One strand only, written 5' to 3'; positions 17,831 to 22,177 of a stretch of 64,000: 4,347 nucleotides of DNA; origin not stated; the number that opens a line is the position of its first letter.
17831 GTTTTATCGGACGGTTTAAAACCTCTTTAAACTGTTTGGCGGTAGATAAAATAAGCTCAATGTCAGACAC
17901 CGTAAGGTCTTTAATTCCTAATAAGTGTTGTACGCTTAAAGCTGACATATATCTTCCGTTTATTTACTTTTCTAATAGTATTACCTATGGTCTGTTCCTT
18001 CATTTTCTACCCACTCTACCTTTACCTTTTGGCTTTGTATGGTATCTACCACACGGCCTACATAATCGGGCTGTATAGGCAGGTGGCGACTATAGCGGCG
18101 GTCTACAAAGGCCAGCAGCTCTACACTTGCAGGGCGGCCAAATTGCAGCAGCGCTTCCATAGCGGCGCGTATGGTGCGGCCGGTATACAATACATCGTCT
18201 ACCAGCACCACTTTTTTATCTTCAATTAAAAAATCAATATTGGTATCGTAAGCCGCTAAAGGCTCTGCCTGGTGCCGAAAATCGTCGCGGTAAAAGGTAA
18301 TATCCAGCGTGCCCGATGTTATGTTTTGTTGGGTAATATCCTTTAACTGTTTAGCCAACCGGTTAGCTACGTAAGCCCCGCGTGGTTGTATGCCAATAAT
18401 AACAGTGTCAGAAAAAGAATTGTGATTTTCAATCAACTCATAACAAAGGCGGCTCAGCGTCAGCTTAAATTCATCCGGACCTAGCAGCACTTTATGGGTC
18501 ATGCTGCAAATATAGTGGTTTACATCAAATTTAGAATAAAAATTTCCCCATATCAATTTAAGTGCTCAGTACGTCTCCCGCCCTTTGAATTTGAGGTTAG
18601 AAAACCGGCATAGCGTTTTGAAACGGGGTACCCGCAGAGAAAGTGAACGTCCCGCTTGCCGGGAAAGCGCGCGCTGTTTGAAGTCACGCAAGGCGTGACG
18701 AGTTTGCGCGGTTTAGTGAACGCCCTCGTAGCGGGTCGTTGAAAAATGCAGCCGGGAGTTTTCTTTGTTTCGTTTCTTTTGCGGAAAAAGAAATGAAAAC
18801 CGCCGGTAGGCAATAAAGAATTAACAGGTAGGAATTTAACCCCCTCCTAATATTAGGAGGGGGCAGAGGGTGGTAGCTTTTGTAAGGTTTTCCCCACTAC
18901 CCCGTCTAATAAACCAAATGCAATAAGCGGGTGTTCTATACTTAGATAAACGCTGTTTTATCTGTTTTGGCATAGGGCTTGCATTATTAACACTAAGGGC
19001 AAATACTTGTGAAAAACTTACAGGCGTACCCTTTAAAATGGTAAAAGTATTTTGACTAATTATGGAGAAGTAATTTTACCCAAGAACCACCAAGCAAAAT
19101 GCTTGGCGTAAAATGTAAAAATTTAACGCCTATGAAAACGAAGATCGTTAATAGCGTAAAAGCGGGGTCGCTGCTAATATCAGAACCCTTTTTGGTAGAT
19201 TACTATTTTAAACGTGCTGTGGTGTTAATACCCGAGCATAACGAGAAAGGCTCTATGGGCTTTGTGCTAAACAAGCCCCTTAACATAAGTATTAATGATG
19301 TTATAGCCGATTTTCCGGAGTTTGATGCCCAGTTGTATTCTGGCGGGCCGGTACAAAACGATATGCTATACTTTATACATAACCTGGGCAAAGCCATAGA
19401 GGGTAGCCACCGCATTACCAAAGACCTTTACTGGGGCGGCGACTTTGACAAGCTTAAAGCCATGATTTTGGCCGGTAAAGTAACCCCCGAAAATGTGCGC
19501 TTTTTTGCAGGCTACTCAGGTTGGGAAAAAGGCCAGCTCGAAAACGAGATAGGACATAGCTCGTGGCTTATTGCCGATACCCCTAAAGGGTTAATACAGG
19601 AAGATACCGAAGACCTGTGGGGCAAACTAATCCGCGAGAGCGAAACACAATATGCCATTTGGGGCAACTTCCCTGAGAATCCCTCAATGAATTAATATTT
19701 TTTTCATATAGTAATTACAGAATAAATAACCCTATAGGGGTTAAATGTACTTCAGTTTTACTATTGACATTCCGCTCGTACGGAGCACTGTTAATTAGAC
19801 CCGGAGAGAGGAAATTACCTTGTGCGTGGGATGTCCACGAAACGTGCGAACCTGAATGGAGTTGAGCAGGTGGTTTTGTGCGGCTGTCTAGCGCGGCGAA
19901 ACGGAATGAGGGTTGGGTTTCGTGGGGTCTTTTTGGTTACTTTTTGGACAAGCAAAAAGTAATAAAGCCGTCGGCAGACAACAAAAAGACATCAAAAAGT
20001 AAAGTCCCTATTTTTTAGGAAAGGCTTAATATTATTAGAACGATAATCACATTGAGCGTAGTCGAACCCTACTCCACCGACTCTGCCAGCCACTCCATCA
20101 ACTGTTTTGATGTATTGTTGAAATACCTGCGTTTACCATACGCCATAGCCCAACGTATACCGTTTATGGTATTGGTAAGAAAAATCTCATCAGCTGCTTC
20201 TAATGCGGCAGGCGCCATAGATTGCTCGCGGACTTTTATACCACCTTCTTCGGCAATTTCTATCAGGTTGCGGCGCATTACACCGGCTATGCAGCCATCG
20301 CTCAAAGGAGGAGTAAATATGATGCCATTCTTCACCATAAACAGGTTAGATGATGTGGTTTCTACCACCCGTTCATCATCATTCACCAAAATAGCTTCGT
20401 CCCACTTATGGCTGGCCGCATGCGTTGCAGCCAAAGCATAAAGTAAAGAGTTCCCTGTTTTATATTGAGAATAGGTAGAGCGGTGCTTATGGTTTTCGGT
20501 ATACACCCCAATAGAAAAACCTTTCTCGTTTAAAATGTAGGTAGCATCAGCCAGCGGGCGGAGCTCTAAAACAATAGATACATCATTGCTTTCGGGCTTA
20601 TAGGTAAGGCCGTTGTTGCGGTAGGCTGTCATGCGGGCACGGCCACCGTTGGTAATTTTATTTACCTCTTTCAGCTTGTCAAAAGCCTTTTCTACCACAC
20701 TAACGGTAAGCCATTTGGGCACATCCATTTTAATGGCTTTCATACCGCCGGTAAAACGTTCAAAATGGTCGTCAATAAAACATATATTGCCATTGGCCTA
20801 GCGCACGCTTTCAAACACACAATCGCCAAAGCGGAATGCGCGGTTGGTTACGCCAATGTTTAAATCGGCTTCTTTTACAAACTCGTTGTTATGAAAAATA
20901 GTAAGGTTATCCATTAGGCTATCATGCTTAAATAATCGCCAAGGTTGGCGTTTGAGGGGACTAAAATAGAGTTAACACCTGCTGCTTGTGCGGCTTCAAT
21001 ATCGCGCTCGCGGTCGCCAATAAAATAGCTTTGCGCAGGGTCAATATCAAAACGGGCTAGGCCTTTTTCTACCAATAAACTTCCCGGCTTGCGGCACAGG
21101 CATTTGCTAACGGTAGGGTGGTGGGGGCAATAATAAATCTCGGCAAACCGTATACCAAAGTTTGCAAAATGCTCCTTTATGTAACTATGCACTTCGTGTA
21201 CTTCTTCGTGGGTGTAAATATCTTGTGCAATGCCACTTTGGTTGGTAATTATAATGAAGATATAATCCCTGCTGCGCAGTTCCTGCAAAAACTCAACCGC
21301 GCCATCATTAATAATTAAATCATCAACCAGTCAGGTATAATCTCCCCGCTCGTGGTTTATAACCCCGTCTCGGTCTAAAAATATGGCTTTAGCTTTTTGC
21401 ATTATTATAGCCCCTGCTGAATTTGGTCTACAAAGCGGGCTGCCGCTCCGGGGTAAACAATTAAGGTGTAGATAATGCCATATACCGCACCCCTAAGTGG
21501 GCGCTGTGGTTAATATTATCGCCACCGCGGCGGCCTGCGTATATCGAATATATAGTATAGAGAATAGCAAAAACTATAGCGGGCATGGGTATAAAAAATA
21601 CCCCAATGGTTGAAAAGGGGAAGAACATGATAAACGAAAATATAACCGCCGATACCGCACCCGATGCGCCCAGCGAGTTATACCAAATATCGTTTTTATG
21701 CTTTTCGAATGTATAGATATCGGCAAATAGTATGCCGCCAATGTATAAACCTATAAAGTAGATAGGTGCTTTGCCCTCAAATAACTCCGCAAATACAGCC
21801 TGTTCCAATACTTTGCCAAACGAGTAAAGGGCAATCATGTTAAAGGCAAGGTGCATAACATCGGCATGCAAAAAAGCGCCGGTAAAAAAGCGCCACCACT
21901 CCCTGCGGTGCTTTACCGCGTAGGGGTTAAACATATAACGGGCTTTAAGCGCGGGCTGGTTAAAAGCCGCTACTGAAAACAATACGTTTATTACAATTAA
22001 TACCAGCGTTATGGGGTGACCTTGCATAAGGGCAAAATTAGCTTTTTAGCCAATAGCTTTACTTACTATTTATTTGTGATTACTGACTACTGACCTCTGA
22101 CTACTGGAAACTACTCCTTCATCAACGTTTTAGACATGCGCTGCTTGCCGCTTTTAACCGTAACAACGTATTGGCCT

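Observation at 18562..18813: Conserved ~230-bp structured element in the 5' leaders of pyrR-pyrB and ansA (two copies, same orientation relative to the gene)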

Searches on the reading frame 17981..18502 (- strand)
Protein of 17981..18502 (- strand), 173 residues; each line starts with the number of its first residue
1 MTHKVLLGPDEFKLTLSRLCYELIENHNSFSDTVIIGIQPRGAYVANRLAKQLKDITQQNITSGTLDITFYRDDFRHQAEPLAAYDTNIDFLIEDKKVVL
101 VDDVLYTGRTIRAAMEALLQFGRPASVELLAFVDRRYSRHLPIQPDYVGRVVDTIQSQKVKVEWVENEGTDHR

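Call 14: find_homologous_proteins(query=window:17981-18502:-)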
Query window:17981-18502:- (173 aa): 8000 proteins with E <= 0.001 among 8000 candidates; the best 120 are listed.
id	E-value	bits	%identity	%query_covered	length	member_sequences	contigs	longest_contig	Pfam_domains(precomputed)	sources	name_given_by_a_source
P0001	1.7e-109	381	100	100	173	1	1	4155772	PF00156.34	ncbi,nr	ncbi:MAG: bifunctional pyr operon transcriptional regulator/uracil phosphoribosyltransferase PyrR [S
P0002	9.6e-103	359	95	99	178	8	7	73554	PF00156.34,PF15609.13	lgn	-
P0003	1.8e-101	355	94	99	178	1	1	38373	PF00156.34,PF15609.13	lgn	-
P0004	6.6e-101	353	93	99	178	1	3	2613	PF00156.34,PF15609.13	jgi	jgi:pyrimidine operon attenuation protein/uracil phosphoribosyltransferase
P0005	2.0e-94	332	87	99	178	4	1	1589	PF00156.34,PF15609.13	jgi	jgi:pyrimidine operon attenuation protein / uracil phosphoribosyltransferase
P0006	3.8e-94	331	87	99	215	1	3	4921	PF00156.34,PF15609.13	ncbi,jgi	jgi:pyrimidine operon attenuation protein/uracil phosphoribosyltransferase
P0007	3.6e-93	328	88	99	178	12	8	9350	PF00156.34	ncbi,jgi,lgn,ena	jgi:pyrimidine operon attenuation protein/uracil phosphoribosyltransferase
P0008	5.7e-86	304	82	99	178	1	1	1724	PF00156.34,PF15609.13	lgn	-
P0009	7.7e-86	304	81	99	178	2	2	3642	PF00156.34,PF15609.13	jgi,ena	-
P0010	2.7e-85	302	80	99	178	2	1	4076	PF00156.34,PF15609.13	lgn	-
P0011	6.7e-82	291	78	99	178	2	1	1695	PF00156.34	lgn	-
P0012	5.0e-67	243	77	84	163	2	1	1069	PF00156.34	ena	-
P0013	1.1e-66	242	62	99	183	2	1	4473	PF00156.34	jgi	jgi:pyrimidine operon attenuation protein / uracil phosphoribosyltransferase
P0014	1.2e-66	242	62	99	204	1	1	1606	PF00156.34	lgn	-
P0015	6.9e-66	239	62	99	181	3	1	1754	PF00156.34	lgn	-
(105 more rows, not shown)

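Call 16: find_encoding_contigs(protein=P0002, flank=10000, max_places=8)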
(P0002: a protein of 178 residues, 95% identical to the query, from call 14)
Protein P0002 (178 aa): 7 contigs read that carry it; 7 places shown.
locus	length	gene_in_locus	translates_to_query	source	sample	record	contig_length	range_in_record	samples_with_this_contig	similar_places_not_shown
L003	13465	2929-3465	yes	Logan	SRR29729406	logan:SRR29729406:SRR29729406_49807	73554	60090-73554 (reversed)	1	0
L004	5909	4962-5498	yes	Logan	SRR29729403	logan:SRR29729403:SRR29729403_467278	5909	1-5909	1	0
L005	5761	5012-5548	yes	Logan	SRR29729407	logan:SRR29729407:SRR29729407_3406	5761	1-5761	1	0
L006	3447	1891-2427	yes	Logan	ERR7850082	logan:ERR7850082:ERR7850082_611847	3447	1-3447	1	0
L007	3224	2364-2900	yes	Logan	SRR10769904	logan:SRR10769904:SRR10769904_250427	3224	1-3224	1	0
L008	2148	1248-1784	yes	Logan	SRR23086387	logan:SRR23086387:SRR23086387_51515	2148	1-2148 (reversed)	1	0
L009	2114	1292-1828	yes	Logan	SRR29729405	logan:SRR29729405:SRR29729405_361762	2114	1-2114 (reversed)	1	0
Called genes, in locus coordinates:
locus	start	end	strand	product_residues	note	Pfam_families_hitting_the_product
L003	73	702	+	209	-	PF01694:Rhomboid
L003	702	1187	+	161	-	PF00702:Hydrolase, PF08645:PNK3P, PF13419:HAD_2, PF13242:Hydrolase_like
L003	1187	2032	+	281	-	PF01063:Aminotran_4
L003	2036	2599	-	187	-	PF02622:DUF179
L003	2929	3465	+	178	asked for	PF00156:Pribosyltran, PF15609:PRTase_2 (faint)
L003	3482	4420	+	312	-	PF02729:OTCace_N, PF00185:OTCace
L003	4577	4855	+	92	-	-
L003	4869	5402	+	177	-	PF01885:PTS_2-RNA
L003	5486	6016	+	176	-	-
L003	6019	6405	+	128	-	-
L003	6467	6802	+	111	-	-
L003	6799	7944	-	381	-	PF00266:Aminotran_5, PF01212:Beta_elim_lyase (weak)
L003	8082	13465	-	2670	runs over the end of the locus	-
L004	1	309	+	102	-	?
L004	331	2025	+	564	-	PF00082:Peptidase_S8, PF18962:Por_Secre_tail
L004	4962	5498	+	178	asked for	PF00156:Pribosyltran, PF15609:PRTase_2 (faint)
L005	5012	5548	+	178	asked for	PF00156:Pribosyltran, PF15609:PRTase_2 (faint)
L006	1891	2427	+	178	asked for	PF00156:Pribosyltran, PF15609:PRTase_2 (faint)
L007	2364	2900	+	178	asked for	PF00156:Pribosyltran, PF15609:PRTase_2 (faint)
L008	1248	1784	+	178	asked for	PF00156:Pribosyltran, PF15609:PRTase_2 (faint)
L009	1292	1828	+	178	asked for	PF00156:Pribosyltran, PF15609:PRTase_2 (faint)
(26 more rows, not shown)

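Call 17: find_encoding_contigs(protein=P0003, flank=10000, max_places=4)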
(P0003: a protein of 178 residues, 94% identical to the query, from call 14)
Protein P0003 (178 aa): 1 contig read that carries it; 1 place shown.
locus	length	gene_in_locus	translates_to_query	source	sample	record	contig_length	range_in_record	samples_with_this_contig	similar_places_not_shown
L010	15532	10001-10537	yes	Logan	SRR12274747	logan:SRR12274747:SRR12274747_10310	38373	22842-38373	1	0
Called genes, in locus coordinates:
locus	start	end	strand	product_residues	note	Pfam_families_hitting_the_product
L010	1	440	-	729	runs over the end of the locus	PF06480:FtsH_ext (weak), PF00004:AAA, PF17862:AAA_lid_3, PF01434:Peptidase_M41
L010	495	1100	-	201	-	PF02410:RsfS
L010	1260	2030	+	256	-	PF03099:BPL_LplA_LipB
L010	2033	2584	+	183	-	-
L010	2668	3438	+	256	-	PF07661:MORN_2 (faint), PF02493:MORN (faint)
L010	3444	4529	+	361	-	PF03054:tRNA_Me_trans, PF20259:tRNA_Me_trans_M, PF20258:tRNA_Me_trans_C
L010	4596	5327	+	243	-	-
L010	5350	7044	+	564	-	PF00082:Peptidase_S8, PF18962:Por_Secre_tail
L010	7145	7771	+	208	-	PF01694:Rhomboid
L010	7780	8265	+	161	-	PF00702:Hydrolase, PF08645:PNK3P, PF13419:HAD_2, PF13242:Hydrolase_like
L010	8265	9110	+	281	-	PF01063:Aminotran_4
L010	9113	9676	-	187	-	PF02622:DUF179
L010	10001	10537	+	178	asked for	PF00156:Pribosyltran, PF15609:PRTase_2 (faint)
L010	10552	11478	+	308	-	PF02729:OTCace_N, PF00185:OTCace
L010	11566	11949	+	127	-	-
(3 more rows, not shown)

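Call 18: find_encoding_contigs(protein=P0001, flank=10000, max_places=3)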
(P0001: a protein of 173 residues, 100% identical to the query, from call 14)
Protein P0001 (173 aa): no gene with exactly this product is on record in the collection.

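Call 38: list_cluster_members(proteins=[P0001])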
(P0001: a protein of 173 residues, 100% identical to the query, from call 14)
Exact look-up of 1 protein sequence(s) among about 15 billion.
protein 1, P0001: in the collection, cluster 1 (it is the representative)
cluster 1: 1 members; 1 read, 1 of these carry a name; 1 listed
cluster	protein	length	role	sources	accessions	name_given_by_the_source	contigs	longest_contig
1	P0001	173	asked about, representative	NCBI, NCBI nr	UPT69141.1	MAG: bifunctional pyr operon transcriptional regulator/uracil phosphoribosyltransferase ...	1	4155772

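Call 64: find_encoding_contigs(protein=P0007, flank=3000, max_places=3)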
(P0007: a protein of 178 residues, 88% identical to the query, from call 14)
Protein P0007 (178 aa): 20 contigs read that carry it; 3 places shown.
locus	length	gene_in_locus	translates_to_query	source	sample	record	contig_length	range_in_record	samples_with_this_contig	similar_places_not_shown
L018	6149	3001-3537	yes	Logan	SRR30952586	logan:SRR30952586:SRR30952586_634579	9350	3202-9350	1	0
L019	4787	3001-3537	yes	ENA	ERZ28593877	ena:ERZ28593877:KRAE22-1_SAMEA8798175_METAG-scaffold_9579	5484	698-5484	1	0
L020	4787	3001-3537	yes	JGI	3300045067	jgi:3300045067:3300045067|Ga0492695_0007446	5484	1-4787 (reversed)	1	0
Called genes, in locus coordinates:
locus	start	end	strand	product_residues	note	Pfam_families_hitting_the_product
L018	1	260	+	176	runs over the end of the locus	PF01694:Rhomboid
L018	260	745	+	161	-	PF00702:Hydrolase, PF08645:PNK3P (weak), PF13419:HAD_2, PF13242:Hydrolase_like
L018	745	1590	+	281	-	PF01063:Aminotran_4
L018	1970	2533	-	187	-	PF02622:DUF179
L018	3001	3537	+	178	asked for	PF00156:Pribosyltran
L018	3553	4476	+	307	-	PF02729:OTCace_N, PF00185:OTCace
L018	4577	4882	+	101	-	-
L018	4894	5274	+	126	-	-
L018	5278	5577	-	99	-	PF05016:ParE_toxin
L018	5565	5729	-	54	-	-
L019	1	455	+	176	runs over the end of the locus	PF01694:Rhomboid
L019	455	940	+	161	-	PF00702:Hydrolase, PF08645:PNK3P (weak), PF13419:HAD_2, PF13242:Hydrolase_like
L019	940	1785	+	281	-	PF01063:Aminotran_4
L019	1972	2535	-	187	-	PF02622:DUF179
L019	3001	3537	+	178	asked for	PF00156:Pribosyltran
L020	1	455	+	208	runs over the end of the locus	PF01694:Rhomboid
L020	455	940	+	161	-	PF00702:Hydrolase, PF08645:PNK3P (weak), PF13419:HAD_2, PF13242:Hydrolase_like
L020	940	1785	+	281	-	PF01063:Aminotran_4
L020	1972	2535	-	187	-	PF02622:DUF179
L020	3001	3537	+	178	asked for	PF00156:Pribosyltran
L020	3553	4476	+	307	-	PF02729:OTCace_N, PF00185:OTCace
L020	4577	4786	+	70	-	?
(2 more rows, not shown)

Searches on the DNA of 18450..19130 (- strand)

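Call 9: search_rna_families(source=window, start=18450, end=18950, threshold=evalue, max_evalue=10)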
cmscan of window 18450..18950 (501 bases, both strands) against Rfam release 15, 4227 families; matches with E-value up to 10: 10.
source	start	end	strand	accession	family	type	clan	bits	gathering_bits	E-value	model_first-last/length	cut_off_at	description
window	18838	18947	-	RF01816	RsaA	Gene; sRNA;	-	22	50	0.21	1-134/134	no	RNA Staph. aureus A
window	18849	18913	-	RF00862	mir-491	Gene; miRNA;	-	17.5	62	1.3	1-84/84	no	mir-491 microRNA precursor family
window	18496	18548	-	RF00316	snoR43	Gene; snRNA; snoRNA; CD-box;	-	16.6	50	5.1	1-73/73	no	Small nucleolar RNA R43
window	18767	18801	+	RF01370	CRISPR-DR57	Gene; CRISPR;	-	15.7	39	1.5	1-37/37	no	CRISPR RNA direct repeat element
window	18767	18799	+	RF04239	mir-4679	Gene; miRNA;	-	15.7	88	4.9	1-75/75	no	mir-4679 microRNA precursor family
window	18745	18814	-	RF04295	mir-329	Gene; miRNA;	CL00149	15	76.8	3.2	1-80/80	no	mir-329 microRNA precursor family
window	18799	18864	+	RF02568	UptR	Gene; sRNA;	-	14.7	100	9.3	1-92/92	no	Escherichia coli small RNA (uptR) gene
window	18830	18860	-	RF02913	pemK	Cis-reg;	-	14.2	34.8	5.5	26-57/61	no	pemK RNA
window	18823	18901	-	RF01684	mascRNA-menRNA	Gene;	-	13.7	42.5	7.5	1-56/56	no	MALAT1-associated small cytoplasmic RNA/MEN beta RNA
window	18839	18863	+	RF02650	CncR1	Gene; sRNA;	-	10.6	76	7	92-116/213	no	Cag non-coding RNA1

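Call 15: search_dna_similar(query=window:18540-18830:-, collection=plasmids, mode=distant, max_evalue=0.01)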
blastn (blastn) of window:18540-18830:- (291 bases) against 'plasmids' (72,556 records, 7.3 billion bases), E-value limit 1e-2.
No match.

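Call 93: search_rna_families(source=window, start=18880, end=19130, threshold=evalue, max_evalue=10)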
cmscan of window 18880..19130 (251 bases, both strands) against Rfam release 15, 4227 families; matches with E-value up to 10: 1.
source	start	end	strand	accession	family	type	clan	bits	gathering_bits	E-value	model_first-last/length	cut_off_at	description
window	18991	19062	+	RF03539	Flavi_NKV_xrRNA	Cis-reg;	-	17.9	50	0.33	1-84/84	no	No-known vector Flavivirus exoribonuclease-resistant RNA element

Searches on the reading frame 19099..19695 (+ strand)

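Call 69: search_protein_families(library=pfam, proteins=[window:19099-19695:+], max_evalue=0.00001)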
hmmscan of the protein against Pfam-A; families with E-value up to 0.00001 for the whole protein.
window:19099-19695:+ (198 aa): 1 family
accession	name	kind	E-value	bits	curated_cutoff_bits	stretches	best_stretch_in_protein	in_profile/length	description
PF02622.21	DUF179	-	3.7e-46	157.4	27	1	30-180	1-155/157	AlgH-like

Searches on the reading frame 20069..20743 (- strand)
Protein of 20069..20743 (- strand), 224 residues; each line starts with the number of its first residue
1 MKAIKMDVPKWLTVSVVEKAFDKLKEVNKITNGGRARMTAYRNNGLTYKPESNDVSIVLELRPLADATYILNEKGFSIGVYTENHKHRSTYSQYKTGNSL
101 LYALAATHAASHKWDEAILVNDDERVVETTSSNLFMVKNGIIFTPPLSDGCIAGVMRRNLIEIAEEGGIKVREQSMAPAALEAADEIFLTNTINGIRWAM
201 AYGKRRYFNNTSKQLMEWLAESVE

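Call 69: search_protein_families(library=pfam, proteins=[window:20069-20743:-], max_evalue=0.00001)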
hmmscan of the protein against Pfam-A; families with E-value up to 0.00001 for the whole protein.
window:20069-20743:- (224 aa): 1 family
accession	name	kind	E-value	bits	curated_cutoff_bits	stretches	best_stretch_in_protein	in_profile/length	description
PF01063.24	Aminotran_4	-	9.3e-39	134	28.5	1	8-197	36-218/223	Amino-transferase class IV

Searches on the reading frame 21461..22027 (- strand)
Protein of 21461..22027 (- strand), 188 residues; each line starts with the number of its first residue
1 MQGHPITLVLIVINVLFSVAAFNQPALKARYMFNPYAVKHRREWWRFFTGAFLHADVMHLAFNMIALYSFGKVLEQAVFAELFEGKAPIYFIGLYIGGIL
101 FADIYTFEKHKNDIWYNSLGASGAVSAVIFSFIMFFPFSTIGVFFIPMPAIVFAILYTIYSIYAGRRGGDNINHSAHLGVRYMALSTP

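Call 69: search_protein_families(library=pfam, proteins=[window:21461-22027:-], max_evalue=0.00001)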
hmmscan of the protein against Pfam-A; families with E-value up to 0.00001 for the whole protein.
window:21461-22027:- (188 aa): 1 family
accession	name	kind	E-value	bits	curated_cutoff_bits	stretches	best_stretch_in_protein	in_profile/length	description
PF01694.28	Rhomboid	-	9.8e-23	81.4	22.6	1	42-179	2-128/143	Rhomboid domain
